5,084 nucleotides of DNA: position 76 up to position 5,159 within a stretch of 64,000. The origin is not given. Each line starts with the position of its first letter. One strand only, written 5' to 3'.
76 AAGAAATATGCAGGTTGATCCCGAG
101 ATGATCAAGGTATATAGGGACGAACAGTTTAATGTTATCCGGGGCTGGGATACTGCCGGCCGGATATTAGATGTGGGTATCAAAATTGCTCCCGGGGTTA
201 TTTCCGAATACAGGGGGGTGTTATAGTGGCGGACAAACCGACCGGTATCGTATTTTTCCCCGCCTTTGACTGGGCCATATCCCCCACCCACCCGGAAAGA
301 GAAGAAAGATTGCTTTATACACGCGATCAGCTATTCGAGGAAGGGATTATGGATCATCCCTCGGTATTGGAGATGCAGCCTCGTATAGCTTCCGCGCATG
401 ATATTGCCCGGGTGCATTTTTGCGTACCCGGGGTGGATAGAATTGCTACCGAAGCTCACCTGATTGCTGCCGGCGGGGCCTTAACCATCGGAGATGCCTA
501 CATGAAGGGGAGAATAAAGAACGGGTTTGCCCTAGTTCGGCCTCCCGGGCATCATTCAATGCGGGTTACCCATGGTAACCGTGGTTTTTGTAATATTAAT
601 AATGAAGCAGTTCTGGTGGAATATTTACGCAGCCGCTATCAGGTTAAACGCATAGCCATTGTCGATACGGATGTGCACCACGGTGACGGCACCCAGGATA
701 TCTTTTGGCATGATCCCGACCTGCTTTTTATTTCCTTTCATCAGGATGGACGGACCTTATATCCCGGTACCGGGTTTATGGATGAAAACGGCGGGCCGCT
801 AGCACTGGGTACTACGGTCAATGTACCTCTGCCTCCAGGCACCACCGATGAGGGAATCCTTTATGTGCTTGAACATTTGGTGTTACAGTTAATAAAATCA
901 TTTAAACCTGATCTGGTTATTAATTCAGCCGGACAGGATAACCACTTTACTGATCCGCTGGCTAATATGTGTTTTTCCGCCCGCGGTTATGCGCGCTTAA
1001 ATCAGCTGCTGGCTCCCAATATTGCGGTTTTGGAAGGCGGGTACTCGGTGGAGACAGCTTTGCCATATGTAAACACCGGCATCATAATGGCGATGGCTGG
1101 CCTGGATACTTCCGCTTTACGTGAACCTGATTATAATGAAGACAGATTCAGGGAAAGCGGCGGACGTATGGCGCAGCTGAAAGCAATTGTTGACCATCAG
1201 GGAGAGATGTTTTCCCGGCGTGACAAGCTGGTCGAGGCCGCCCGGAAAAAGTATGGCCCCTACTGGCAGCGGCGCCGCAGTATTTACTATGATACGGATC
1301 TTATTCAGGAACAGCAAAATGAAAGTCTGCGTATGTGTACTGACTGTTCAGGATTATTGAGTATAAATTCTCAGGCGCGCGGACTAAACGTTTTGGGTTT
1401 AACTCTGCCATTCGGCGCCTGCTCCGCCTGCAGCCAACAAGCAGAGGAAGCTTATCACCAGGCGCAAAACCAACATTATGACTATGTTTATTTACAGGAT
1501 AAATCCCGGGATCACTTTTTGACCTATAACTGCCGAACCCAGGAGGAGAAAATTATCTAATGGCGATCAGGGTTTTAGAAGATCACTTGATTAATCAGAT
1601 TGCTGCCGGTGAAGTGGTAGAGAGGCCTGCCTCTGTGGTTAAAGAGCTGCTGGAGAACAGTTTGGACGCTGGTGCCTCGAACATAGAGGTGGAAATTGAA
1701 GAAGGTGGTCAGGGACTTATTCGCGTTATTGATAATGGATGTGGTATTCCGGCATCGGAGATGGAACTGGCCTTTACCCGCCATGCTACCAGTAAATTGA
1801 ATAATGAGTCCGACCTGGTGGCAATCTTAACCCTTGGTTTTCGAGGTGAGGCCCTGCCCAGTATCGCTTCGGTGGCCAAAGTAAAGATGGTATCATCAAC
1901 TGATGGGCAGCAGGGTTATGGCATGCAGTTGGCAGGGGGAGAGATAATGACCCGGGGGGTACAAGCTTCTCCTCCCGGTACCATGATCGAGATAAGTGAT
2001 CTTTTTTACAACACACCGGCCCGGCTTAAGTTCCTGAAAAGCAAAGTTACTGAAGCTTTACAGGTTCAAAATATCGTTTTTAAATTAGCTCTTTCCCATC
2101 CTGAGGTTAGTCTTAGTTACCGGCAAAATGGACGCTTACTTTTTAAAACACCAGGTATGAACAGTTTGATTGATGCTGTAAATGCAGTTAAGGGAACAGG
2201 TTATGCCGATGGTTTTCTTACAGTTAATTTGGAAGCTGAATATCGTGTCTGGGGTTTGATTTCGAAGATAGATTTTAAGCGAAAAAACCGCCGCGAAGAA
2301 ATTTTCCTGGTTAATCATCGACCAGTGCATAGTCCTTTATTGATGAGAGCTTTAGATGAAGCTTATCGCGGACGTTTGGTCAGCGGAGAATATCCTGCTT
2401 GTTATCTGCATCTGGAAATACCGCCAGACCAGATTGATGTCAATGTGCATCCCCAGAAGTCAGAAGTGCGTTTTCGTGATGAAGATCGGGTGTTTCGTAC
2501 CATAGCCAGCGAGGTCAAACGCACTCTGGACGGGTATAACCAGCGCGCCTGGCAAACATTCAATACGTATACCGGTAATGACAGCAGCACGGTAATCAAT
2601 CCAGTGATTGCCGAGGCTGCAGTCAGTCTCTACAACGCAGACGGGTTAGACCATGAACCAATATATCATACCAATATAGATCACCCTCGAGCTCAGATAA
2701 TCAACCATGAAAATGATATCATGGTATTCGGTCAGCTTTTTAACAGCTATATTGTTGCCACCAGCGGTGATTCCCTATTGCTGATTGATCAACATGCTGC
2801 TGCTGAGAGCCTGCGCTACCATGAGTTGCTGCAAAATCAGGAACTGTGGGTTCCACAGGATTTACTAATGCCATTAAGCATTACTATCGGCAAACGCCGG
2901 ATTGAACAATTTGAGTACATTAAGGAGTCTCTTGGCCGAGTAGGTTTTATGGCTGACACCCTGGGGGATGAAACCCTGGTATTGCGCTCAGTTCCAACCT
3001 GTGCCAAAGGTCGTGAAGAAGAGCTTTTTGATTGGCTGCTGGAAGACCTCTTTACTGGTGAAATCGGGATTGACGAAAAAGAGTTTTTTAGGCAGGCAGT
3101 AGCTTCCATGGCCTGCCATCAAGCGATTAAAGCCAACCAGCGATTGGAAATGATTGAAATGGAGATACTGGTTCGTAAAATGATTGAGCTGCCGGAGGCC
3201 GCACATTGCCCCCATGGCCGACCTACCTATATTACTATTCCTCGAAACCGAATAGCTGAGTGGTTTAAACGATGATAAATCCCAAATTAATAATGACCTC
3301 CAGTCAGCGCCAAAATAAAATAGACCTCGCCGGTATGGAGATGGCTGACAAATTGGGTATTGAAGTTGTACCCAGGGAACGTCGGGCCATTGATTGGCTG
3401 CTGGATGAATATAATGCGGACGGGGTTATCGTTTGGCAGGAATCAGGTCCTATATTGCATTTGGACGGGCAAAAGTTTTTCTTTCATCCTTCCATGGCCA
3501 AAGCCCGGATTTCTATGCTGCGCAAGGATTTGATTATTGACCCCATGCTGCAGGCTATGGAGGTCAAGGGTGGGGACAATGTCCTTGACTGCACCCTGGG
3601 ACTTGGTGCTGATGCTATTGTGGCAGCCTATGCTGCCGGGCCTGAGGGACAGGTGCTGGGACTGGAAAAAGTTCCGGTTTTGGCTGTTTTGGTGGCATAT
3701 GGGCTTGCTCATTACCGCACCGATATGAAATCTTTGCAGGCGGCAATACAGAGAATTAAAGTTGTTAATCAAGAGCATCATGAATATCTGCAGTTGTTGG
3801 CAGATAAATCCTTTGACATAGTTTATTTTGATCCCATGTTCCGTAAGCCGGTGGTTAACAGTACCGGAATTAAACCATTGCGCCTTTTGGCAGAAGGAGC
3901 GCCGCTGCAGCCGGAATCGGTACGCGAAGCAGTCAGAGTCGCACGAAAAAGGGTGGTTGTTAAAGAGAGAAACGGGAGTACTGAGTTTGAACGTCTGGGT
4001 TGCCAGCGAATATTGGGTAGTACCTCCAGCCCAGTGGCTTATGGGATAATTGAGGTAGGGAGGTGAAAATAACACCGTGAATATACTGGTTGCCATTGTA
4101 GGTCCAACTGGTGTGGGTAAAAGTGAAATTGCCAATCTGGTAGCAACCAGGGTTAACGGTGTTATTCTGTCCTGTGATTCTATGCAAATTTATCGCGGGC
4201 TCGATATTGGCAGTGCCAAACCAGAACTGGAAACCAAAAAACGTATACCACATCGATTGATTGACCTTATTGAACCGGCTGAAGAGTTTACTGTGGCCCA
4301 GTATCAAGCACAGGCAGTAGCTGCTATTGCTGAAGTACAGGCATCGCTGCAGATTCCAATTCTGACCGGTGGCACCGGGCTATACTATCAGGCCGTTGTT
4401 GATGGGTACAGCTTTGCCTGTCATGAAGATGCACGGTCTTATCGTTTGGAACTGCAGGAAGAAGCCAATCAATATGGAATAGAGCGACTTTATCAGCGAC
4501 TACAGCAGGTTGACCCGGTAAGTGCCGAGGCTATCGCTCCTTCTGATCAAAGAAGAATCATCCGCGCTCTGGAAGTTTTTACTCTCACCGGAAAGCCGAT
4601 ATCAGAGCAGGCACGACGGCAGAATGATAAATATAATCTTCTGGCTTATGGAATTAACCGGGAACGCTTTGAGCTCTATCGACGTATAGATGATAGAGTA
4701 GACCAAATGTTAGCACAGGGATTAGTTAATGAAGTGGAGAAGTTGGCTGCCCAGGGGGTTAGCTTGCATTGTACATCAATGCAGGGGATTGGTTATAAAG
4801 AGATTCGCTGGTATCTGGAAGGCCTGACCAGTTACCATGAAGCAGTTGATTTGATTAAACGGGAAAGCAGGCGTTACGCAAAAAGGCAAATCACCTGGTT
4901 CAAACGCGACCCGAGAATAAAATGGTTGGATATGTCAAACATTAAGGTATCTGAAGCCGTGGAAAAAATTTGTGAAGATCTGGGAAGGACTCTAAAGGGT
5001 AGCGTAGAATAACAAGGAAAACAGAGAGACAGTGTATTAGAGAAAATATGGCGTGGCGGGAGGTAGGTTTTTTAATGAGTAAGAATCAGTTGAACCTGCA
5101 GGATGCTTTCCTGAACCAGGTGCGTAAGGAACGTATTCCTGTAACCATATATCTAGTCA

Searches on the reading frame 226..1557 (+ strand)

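Call 21: search_protein_families(library=pfam, proteins=[window:226-1557:+], max_evalue=0.000001)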
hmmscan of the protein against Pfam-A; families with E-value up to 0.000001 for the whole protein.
window:226-1557:+ (444 aa): 1 family
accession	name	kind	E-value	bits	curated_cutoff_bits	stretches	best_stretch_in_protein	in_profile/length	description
PF00850.24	Hist_deacetyl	-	1.2e-68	232.1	27.9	1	76-277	79-286/298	Histone deacetylase domain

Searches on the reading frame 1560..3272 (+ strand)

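Call 21: search_protein_families(library=pfam, proteins=[window:1560-3272:+], max_evalue=0.000001)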
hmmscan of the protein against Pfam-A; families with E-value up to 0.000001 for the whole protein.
window:1560-3272:+ (571 aa): 4 families
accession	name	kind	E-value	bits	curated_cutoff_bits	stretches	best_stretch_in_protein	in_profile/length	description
PF01119.25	DNA_mis_repair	-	7.9e-35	119.5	26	1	210-323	4-118/119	DNA mismatch repair protein, C-terminal domain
PF08676.16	MutL_C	-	2.6e-29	102.2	25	1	391-529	2-142/142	MutL C terminal dimerisation domain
PF13589.12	HATPase_c_3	-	2.8e-10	40.8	25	1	24-119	4-99/137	Histidine kinase-, DNA gyrase B-, and HSP90-like ATPase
PF02518.31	HATPase_c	-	3.5e-10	40.7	26.4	1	21-77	4-63/111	Histidine kinase-, DNA gyrase B-, and HSP90-like ATPase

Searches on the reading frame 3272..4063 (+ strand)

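Call 21: search_protein_families(library=pfam, proteins=[window:3272-4063:+], max_evalue=0.000001)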
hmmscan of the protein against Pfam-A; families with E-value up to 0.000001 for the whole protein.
window:3272-4063:+ (264 aa): 1 family
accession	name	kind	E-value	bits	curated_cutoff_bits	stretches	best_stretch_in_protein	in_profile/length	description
PF04445.19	SAM_MT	-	9.4e-17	61.6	26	1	91-234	60-204/230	Putative SAM-dependent methyltransferase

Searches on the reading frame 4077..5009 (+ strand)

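Call 21: search_protein_families(library=pfam, proteins=[window:4077-5009:+], max_evalue=0.000001)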
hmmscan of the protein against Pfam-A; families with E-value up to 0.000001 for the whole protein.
window:4077-5009:+ (311 aa): 1 family
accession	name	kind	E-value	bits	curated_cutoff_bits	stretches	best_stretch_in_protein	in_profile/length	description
PF01715.23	IPPT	-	1.1e-86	290.9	23.6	1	37-278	1-243/243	IPP transferase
